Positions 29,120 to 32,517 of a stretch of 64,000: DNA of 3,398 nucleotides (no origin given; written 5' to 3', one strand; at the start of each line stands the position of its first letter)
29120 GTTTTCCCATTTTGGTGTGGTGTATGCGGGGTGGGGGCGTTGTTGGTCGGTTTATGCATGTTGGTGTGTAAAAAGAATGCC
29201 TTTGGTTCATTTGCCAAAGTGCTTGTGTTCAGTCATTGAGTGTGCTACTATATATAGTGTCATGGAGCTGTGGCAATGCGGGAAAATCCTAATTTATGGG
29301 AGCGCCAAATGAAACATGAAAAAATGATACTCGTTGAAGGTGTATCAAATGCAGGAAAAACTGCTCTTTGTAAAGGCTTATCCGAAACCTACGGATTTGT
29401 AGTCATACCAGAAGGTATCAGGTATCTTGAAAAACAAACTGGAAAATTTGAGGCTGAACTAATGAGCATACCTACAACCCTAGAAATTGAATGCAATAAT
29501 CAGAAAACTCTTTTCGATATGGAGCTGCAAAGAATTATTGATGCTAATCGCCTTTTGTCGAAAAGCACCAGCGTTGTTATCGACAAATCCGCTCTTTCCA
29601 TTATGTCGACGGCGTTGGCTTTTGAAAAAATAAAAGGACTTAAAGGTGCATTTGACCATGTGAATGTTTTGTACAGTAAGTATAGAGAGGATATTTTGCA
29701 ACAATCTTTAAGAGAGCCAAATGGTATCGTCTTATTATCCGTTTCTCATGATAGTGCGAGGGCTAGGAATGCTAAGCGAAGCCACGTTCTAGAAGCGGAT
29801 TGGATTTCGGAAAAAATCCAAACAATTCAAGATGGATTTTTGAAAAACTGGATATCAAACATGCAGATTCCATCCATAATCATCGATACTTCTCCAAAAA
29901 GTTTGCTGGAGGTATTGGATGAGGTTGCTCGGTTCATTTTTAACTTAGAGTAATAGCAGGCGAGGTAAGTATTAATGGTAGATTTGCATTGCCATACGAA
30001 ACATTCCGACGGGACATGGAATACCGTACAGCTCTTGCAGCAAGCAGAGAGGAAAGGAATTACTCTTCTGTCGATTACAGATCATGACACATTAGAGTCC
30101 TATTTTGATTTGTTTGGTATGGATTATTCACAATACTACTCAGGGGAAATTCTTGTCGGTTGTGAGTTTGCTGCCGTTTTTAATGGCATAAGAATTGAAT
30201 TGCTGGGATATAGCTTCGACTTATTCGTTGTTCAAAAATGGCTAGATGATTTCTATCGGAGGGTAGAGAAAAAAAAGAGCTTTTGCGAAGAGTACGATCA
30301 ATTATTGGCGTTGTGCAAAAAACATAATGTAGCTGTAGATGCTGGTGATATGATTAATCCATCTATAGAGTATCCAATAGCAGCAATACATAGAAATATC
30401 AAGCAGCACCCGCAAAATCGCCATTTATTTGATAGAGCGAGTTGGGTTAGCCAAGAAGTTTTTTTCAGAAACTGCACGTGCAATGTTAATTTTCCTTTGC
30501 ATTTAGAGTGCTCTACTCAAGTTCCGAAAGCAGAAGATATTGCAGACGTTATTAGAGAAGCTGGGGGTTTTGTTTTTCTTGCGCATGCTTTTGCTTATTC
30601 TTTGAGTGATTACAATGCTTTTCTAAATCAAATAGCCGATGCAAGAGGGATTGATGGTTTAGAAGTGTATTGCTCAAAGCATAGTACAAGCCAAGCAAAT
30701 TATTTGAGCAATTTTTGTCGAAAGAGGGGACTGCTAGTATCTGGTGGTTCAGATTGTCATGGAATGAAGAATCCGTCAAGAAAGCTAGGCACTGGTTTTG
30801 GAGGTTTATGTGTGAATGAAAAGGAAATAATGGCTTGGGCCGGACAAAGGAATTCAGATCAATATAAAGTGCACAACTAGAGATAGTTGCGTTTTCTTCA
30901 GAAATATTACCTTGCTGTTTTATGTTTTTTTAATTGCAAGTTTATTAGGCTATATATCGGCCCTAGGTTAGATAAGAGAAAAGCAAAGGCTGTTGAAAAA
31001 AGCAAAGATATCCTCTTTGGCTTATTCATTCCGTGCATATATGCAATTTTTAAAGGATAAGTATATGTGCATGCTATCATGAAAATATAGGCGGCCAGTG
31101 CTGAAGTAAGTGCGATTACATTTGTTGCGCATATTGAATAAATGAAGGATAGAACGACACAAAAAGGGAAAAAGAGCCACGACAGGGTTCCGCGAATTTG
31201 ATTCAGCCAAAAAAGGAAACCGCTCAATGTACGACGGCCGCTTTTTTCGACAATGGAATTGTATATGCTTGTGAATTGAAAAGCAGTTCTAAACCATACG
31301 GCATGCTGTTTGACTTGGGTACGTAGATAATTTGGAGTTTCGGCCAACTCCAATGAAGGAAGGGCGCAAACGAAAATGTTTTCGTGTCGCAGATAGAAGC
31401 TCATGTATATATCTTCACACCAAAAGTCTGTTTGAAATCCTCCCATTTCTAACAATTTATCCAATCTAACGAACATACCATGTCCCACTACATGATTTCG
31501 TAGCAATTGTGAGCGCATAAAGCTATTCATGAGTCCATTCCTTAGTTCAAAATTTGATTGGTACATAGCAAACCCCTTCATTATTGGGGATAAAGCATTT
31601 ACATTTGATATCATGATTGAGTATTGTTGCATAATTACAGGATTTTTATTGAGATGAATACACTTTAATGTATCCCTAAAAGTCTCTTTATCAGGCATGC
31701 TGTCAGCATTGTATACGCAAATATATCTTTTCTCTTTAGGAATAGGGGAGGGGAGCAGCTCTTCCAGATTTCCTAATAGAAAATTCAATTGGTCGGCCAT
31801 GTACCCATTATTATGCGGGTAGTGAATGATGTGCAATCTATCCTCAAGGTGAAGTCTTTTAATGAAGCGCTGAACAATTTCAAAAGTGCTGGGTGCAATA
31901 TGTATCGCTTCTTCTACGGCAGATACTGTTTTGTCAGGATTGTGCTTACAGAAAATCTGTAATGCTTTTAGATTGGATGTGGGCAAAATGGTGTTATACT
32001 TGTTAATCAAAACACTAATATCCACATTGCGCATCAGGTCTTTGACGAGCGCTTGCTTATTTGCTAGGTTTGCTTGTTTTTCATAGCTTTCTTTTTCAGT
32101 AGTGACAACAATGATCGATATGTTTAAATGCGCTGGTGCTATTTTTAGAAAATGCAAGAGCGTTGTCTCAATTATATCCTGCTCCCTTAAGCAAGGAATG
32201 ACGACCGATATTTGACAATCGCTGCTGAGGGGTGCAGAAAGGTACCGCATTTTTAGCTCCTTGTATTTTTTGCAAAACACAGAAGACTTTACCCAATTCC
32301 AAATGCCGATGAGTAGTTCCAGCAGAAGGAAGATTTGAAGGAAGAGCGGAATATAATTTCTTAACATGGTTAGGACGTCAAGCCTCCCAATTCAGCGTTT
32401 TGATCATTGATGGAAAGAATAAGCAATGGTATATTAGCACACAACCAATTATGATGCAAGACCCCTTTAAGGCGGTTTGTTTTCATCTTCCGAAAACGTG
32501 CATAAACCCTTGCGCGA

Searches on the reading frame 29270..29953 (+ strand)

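Call 75: search_protein_families(library=pfam, proteins=[window:29270-29953:+], max_evalue=0.001)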
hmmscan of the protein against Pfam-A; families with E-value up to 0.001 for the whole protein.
window:29270-29953:+ (227 aa): 3 families
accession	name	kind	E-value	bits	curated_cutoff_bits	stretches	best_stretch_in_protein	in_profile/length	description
PF01712.25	dNK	-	1.2e-08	35.4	27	1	20-209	1-182/203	Deoxynucleoside kinase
PF13521.12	AAA_28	-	0.00044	20.9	27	1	21-112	3-87/164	AAA domain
PF13238.12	AAA_18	-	0.00085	20.2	29.4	0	20-106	1-79/128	AAA domain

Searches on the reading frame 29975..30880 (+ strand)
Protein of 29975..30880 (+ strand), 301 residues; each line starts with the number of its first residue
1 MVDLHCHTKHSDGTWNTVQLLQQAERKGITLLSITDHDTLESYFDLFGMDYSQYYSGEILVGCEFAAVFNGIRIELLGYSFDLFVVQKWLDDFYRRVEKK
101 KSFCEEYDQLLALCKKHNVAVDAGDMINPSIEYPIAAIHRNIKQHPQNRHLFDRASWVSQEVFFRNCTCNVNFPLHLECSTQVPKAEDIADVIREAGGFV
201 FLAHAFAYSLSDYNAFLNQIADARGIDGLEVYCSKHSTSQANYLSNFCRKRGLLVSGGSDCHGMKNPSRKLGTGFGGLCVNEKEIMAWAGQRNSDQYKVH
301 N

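Call 75: search_protein_families(library=pfam, proteins=[window:29975-30880:+], max_evalue=0.001)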
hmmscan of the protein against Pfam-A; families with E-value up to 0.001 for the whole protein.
window:29975-30880:+ (301 aa): 1 family
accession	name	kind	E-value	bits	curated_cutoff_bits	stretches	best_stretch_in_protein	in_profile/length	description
PF02811.25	PHP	-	2.6e-08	34.8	26.4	1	3-114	1-122/164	PHP domain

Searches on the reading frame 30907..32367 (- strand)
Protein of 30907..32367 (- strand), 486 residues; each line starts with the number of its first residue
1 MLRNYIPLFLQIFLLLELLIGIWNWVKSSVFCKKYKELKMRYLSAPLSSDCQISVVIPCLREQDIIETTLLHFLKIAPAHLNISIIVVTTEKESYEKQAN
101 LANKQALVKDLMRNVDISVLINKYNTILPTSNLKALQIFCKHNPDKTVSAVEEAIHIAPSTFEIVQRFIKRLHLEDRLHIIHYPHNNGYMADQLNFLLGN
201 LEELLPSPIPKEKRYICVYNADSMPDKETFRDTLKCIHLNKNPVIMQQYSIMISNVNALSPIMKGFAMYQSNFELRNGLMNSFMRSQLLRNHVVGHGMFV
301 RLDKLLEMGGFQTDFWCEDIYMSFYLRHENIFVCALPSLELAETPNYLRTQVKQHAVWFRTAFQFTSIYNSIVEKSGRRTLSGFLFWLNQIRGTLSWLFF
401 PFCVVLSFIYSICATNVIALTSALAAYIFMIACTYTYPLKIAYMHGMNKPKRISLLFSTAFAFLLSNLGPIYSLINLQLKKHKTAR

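Call 75: search_protein_families(library=pfam, proteins=[window:30907-32367:-], max_evalue=0.001)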
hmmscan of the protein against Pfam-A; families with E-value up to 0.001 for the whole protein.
window:30907-32367:- (486 aa): 2 families
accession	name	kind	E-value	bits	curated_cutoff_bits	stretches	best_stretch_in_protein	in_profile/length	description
PF13632.12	Glyco_trans_2_3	-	5.4e-07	30.1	27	1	216-429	2-197/198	Glycosyl transferase family group 2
PF13641.12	Glyco_tranf_2_3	-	3.4e-05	24.4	27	0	53-123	3-66/230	Glycosyltransferase like family 2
